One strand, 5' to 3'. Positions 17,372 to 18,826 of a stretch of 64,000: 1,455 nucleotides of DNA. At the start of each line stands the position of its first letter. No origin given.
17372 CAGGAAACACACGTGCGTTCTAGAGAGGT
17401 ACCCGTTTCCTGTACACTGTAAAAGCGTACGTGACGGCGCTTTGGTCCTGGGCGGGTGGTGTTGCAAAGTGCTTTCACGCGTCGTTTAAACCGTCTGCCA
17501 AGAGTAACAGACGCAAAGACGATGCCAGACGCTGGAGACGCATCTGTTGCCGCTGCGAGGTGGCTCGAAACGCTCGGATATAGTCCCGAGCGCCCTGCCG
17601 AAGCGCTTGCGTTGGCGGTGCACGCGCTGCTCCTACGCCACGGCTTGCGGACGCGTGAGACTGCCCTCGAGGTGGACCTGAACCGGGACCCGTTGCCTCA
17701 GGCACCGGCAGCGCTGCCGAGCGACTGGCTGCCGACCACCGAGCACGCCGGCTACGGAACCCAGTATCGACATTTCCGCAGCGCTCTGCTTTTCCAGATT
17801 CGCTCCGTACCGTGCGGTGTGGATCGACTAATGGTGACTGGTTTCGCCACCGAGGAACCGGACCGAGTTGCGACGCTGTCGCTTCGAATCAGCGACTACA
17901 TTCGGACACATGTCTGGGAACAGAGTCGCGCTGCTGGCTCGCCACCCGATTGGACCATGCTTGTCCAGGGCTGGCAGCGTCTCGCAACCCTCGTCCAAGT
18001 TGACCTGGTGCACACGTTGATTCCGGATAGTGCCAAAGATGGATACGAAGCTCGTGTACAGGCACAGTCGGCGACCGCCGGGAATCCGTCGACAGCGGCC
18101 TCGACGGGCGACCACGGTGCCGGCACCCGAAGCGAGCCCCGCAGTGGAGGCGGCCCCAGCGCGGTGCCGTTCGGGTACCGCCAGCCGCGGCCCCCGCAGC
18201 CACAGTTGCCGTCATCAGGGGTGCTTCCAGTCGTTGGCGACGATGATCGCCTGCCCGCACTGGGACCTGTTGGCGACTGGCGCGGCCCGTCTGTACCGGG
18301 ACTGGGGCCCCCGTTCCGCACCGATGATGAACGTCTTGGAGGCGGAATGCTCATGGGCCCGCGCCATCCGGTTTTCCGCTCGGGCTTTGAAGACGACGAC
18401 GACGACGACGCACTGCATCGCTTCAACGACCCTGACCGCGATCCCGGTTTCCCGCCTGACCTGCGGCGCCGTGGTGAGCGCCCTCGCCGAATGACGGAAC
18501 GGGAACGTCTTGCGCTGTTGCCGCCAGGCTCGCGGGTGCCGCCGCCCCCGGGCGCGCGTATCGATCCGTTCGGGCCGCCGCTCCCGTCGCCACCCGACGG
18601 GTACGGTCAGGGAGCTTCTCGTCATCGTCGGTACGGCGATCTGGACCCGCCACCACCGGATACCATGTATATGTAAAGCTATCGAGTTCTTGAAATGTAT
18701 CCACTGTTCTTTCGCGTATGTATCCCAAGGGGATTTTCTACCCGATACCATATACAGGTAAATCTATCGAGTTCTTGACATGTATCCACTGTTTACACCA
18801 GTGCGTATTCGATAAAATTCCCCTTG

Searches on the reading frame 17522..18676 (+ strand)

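Call 21: search_protein_families(library=pfam, proteins=[window:17522-18676:+], max_evalue=0.01)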
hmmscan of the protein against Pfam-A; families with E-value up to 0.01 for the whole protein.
window:17522-18676:+ (384 aa): 1 family
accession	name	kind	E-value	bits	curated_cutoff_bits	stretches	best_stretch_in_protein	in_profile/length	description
PF11566.13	PI31_Prot_N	-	4.1e-10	40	21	1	24-172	7-153/154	PI31 proteasome regulator N-terminal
